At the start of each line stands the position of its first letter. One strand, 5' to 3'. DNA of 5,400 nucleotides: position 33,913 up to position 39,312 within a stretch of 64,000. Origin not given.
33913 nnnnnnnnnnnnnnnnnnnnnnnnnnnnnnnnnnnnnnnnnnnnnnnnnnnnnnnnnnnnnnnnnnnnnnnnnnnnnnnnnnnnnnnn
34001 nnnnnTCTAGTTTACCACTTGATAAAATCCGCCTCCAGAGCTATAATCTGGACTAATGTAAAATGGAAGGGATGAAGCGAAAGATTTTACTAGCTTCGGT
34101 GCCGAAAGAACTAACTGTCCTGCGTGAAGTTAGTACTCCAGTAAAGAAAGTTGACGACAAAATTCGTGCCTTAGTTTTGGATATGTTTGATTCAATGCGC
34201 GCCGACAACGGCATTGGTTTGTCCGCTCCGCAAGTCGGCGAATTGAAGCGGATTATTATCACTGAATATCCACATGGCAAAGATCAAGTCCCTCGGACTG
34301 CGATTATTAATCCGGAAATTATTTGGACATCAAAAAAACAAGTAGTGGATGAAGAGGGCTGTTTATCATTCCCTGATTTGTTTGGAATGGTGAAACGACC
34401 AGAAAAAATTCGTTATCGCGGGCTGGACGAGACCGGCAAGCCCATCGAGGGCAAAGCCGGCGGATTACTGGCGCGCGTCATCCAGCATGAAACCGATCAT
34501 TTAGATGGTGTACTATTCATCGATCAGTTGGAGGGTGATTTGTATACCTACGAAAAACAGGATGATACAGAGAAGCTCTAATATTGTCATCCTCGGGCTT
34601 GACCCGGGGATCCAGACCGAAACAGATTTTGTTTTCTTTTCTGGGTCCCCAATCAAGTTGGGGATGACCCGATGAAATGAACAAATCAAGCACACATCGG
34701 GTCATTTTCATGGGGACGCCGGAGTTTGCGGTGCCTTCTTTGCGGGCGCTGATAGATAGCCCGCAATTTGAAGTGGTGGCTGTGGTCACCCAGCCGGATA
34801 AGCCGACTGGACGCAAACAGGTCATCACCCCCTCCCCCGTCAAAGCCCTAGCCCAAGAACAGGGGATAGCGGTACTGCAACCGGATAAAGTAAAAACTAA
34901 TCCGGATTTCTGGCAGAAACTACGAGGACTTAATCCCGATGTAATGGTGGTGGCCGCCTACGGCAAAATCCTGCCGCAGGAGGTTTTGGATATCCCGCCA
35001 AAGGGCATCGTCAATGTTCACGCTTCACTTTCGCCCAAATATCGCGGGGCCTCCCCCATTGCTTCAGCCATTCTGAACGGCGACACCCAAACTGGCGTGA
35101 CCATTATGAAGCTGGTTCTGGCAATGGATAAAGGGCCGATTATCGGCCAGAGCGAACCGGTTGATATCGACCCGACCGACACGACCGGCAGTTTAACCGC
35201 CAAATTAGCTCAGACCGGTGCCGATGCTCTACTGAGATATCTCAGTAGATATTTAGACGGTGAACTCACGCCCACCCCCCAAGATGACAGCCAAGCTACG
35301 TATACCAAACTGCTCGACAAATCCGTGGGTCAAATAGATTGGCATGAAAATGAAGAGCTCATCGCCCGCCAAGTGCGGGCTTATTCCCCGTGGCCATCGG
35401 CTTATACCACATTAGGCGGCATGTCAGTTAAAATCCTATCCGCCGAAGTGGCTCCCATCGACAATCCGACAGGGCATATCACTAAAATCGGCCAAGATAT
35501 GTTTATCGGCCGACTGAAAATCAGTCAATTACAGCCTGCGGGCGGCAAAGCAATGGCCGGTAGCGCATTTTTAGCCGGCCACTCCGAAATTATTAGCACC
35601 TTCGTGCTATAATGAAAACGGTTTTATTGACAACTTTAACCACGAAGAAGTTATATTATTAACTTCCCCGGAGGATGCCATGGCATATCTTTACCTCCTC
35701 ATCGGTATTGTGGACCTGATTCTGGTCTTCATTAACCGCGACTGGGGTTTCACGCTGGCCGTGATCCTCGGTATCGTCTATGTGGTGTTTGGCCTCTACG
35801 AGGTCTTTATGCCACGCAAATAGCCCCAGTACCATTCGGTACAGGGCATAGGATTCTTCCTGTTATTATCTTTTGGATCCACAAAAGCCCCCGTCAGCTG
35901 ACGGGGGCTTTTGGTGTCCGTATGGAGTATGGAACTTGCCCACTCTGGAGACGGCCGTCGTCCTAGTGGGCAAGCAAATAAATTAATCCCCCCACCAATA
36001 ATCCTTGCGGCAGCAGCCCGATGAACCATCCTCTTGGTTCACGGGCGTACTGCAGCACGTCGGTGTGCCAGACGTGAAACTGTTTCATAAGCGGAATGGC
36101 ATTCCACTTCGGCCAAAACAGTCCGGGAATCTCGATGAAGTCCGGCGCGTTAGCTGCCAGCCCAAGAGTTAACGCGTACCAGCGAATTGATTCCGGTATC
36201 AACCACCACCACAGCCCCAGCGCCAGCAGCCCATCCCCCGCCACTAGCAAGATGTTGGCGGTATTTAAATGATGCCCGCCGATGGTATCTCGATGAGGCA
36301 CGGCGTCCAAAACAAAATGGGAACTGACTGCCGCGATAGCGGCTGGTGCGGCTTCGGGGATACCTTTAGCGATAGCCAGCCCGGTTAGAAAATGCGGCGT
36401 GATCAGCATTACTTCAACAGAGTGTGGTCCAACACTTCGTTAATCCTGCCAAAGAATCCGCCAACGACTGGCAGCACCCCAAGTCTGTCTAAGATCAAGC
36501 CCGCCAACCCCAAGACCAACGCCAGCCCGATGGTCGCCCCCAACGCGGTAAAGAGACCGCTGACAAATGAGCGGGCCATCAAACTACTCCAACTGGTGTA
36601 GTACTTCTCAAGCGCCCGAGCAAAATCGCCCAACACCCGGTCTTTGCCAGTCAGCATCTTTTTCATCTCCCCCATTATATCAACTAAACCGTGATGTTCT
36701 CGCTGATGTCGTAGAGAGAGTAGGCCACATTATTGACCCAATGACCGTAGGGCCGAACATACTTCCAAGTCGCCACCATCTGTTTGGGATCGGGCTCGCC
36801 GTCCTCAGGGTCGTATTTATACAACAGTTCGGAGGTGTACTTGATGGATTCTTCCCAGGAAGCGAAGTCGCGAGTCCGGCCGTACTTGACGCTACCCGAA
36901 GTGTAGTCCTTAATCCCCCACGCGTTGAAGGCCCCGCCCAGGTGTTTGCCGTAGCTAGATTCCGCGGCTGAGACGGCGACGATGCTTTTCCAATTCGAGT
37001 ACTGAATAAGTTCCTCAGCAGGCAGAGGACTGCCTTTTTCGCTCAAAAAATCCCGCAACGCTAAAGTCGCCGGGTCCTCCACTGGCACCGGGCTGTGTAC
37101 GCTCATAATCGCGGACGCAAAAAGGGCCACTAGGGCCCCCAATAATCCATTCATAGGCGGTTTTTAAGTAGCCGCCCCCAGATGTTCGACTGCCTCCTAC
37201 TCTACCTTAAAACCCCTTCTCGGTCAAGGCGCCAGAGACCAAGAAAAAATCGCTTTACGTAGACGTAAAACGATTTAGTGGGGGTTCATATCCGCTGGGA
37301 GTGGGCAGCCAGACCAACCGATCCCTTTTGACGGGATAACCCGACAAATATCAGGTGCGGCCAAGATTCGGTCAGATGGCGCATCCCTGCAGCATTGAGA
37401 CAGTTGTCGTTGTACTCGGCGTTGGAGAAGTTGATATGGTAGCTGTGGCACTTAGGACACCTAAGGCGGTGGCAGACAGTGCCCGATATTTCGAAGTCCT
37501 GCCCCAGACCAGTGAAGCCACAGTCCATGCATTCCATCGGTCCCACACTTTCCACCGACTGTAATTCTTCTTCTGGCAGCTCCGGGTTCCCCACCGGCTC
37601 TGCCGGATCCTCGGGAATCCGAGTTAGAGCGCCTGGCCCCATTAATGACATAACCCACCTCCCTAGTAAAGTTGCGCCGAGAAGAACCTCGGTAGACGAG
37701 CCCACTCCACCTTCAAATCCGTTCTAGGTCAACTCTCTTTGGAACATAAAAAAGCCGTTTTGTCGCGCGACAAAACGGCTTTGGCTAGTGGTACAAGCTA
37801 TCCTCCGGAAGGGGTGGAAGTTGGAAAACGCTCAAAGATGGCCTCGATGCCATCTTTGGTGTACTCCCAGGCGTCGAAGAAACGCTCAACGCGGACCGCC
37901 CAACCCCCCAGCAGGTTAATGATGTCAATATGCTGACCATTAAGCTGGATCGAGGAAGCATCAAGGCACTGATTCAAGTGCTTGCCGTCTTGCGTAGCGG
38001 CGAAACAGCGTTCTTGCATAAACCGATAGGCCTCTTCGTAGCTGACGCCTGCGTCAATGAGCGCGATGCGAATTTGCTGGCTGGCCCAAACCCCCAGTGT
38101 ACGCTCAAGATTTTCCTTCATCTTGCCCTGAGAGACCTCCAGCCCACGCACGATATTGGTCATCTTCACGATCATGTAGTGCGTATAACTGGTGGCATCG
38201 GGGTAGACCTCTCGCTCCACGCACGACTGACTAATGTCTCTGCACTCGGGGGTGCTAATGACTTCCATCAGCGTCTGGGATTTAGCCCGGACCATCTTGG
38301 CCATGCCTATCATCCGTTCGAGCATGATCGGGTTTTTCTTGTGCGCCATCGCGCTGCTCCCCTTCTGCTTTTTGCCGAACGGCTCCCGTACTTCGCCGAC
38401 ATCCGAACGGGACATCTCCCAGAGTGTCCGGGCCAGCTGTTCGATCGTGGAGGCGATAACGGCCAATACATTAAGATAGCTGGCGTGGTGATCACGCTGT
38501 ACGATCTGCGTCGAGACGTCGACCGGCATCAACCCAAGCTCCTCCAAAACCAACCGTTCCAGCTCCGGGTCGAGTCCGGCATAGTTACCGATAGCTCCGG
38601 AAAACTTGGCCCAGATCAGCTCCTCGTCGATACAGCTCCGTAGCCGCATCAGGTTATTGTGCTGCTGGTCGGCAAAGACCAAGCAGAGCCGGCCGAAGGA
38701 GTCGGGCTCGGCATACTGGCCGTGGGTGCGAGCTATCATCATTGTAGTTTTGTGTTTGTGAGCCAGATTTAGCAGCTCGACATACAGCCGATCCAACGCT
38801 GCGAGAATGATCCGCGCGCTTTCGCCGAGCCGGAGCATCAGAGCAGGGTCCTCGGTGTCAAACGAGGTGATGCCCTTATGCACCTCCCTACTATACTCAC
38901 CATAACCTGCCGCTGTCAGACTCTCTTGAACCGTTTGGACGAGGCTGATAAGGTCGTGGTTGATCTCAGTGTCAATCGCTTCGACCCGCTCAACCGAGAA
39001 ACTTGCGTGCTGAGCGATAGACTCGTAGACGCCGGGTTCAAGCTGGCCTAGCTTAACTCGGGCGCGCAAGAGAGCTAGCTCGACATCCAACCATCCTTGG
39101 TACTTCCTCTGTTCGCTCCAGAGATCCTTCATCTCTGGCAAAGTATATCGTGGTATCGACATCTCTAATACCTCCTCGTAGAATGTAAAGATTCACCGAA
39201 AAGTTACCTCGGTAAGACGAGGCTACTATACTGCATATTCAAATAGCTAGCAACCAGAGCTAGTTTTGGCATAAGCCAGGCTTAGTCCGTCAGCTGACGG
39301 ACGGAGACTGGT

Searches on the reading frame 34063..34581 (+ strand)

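Call 25: search_protein_families(library=pfam, proteins=[window:34063-34581:+], max_evalue=0.001)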
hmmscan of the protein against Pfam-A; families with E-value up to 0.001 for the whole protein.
window:34063-34581:+ (172 aa): 1 family
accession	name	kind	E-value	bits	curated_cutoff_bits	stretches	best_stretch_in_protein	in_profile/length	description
PF01327.26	Pep_deformylase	-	2.6e-48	164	22.8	1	13-157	7-151/156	Polypeptide deformylase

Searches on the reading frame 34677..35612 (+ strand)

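Call 25: search_protein_families(library=pfam, proteins=[window:34677-35612:+], max_evalue=0.001)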
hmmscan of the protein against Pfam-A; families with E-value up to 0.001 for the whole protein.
window:34677-35612:+ (311 aa): 2 families
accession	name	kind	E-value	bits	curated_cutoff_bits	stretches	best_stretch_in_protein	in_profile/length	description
PF00551.24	Formyl_trans_N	-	2.4e-42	145.2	26.1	1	8-187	2-179/181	Formyl transferase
PF02911.23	Formyl_trans_C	-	1.3e-16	61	21.1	1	213-302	2-99/100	Formyl transferase, C-terminal domain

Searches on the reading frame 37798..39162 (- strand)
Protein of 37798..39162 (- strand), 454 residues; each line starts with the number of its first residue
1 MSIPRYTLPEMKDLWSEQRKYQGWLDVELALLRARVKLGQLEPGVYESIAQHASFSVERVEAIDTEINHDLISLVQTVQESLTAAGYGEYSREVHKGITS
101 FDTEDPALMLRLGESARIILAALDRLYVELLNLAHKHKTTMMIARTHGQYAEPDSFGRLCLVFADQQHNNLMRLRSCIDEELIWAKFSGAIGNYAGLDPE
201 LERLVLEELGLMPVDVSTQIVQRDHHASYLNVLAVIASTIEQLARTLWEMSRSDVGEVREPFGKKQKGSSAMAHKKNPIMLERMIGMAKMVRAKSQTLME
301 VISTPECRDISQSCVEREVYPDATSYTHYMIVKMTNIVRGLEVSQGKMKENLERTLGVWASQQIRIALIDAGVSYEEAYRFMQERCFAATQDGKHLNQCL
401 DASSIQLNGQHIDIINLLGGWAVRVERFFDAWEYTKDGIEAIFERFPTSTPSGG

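Call 25: search_protein_families(library=pfam, proteins=[window:37798-39162:-], max_evalue=0.001)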
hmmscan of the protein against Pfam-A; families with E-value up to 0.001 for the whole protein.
window:37798-39162:- (454 aa): 2 families
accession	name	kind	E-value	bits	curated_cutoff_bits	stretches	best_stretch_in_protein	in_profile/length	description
PF00206.25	Lyase_1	-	2.5e-39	136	27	1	9-291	8-310/312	Lyase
PF10397.14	ADSL_C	-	5.2e-05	23.9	32.7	1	357-403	1-48/79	Adenylosuccinate lyase C-terminus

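Call 77: search_protein_families(library=ncbifam, proteins=[window:37798-39162:-], max_evalue=0.00001)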
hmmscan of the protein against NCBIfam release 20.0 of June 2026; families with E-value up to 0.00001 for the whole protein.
window:37798-39162:- (454 aa): 14 families
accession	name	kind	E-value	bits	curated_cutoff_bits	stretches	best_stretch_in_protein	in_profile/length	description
TIGR00928.1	purB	equivalog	4.1e-109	365.3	326.2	1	5-404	4-404/436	adenylosuccinate lyase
NF052536.2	CoM_syn_XcbD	exception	1.8e-56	191.8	600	1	6-403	14-410/443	3-sulfopropionylcysteine synthase XcbD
NF006500.1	PRK08937.2-4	subfamily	9.4e-54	182.9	626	1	5-403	13-410/448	adenylosuccinate lyase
NF006554.0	PRK09053.1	equivalog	4.9e-47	160.8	595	1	7-404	14-413/453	3-carboxy-cis,cis-muconate cycloisomerase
TIGR02426.1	protocat_pcaB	equivalog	2.2e-42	145.2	355.75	1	8-341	8-338/338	3-carboxy-cis,cis-muconate cycloisomerase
NF006764.0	PRK09285.1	equivalog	1.1e-36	126.2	446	1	51-384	73-407/456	adenylosuccinate lyase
NF052556.1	NtrsucLyaStm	equivalog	2.5e-30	105.7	650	1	21-402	37-430/466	nitrosuccinate lyase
NF004631.0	PRK05975.1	equivalog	3.6e-23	82.1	371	1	10-291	19-295/352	3-carboxy-cis,cis-muconate cycloisomerase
TIGR00838.1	argH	equivalog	2.3e-16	59.8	279.5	1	64-403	71-407/455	argininosuccinate lyase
NF008964.0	PRK12308.1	equivalog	2.6e-13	49.2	657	1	85-398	94-404/624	argininosuccinate lyase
NF002563.0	PRK02186.1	subfamily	7.5e-09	34.4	625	1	108-409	524-824/890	argininosuccinate lyase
NF008909.0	PRK12273.1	subfamily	2.6e-06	26.6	510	1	109-358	152-410/474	aspartate ammonia-lyase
NF005218.0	PRK06705.1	equivalog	8.1e-06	24.9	883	0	126-178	142-194/502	argininosuccinate lyase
TIGR00979.1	fumC_II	equivalog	9.7e-06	24.6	664.75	0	119-357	157-404/458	class II fumarate hydratase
